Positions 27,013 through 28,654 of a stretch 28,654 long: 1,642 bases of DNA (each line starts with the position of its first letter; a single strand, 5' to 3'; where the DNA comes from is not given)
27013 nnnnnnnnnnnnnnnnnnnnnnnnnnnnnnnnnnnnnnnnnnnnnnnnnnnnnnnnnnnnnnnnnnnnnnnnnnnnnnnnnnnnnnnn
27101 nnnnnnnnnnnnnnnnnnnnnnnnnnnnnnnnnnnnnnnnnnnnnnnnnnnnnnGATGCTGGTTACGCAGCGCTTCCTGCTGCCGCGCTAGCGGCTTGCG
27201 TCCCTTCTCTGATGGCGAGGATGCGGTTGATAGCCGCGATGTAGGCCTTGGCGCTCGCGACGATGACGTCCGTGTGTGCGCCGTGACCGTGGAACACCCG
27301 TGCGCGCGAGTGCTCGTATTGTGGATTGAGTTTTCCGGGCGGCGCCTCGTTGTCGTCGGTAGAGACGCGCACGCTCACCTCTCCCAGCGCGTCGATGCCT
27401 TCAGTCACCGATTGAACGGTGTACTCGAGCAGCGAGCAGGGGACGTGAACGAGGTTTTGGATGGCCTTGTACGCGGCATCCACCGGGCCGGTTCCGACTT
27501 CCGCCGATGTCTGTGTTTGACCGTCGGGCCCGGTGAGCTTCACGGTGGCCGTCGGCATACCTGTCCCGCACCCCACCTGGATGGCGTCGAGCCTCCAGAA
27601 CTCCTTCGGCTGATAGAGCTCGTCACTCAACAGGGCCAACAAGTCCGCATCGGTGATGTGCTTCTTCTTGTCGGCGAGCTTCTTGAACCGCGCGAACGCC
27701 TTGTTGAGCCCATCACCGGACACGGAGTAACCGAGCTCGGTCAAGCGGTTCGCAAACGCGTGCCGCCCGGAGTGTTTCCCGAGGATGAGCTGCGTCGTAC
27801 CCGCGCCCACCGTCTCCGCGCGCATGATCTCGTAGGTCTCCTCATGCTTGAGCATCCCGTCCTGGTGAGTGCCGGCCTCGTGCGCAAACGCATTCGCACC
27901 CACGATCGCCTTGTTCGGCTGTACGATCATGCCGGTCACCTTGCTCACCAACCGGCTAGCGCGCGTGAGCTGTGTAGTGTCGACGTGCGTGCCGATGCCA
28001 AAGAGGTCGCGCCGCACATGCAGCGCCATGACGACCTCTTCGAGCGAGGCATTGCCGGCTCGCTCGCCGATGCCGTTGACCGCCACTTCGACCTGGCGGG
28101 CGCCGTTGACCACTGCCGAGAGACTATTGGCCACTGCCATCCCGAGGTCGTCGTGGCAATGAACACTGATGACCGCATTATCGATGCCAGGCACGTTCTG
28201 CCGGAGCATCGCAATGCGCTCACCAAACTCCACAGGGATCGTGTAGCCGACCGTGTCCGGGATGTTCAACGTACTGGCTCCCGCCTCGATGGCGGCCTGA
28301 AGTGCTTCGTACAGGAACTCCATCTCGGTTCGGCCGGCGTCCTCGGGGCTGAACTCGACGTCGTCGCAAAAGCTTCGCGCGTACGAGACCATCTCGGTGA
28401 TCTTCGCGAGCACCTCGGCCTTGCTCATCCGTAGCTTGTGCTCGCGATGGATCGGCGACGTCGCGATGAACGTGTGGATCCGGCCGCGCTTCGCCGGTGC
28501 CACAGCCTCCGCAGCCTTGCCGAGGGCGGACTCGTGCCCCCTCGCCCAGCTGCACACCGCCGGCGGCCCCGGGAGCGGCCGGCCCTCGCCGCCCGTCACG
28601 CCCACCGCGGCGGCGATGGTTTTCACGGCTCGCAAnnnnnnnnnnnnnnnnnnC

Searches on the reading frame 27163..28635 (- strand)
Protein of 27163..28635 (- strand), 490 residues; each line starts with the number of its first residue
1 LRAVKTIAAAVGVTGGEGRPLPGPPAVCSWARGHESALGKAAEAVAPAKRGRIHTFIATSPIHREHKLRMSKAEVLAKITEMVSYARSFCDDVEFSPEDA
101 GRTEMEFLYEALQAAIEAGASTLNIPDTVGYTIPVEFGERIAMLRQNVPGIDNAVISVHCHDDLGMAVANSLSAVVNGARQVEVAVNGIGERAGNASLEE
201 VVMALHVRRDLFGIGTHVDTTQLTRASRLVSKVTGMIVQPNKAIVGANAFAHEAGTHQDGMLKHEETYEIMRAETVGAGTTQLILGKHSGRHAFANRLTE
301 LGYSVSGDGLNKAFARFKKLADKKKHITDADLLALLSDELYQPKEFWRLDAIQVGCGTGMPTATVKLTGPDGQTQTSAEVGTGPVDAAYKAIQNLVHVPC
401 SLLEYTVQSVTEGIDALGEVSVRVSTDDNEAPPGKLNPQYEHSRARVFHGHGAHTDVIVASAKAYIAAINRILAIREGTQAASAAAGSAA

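Call 6: search_protein_families(library=ncbifam, proteins=[window:27163-28635:-])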
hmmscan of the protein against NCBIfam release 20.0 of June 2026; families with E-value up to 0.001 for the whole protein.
window:27163-28635:- (490 aa): 24 families
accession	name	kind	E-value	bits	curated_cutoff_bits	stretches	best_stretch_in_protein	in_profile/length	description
NF002086.0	PRK00915.1-3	equivalog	1.2e-191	637.7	532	1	3-480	59-509/516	2-isopropylmalate synthase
TIGR00973.1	leuA_bact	equivalog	7.2e-182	605.3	598.7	1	25-470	65-494/494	2-isopropylmalate synthase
NF002087.0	PRK00915.1-4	equivalog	5.4e-177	589.4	729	1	26-481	71-511/516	2-isopropylmalate synthase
NF002088.0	PRK00915.1-5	equivalog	7.8e-164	545.9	697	1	26-480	68-506/514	2-isopropylmalate synthase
NF002084.0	PRK00915.1-1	equivalog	2.5e-146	488.3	748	1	26-475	69-502/523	2-isopropylmalate synthase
NF002085.0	PRK00915.1-2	subfamily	1.2e-119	400.3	517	1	35-431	83-474/504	2-isopropylmalate synthase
TIGR02090.1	LEU1_arch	subfamily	3e-94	316.1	484.75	1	27-334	66-361/363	isopropylmalate/citramalate/homocitrate synthases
NF041069.1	IPMS_Sufob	equivalog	3.4e-90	303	600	1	51-336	87-365/371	isopropylmalate synthase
TIGR02660.1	nifV_homocitr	equivalog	4.6e-72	243.3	462.9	1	27-334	67-363/365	homocitrate synthase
TIGR02146.1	LysS_fung_arch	equivalog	1.5e-63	215.2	413.55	1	33-319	66-344/344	homocitrate synthase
NF042434.1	IPMS_Lepto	equivalog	6.5e-57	193.2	500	1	26-324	71-373/374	2-isopropylmalate synthase LeuA2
TIGR00977.1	citramal_synth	equivalog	1.2e-47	162.5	450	1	53-394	98-447/526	citramalate synthase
NF042433.1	CitmalDyn_Leptosp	equivalog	4.6e-40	137.7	950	1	60-422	108-472/514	(R)-citramalate synthase CimA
NF002991.1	PRK03739.1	subfamily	1.1e-38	133.3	455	2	37-265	105-342/550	2-isopropylmalate synthase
TIGR00970.1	leuA_yeast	equivalog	2.5e-33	115.5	697.4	2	35-273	103-353/564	2-isopropylmalate synthase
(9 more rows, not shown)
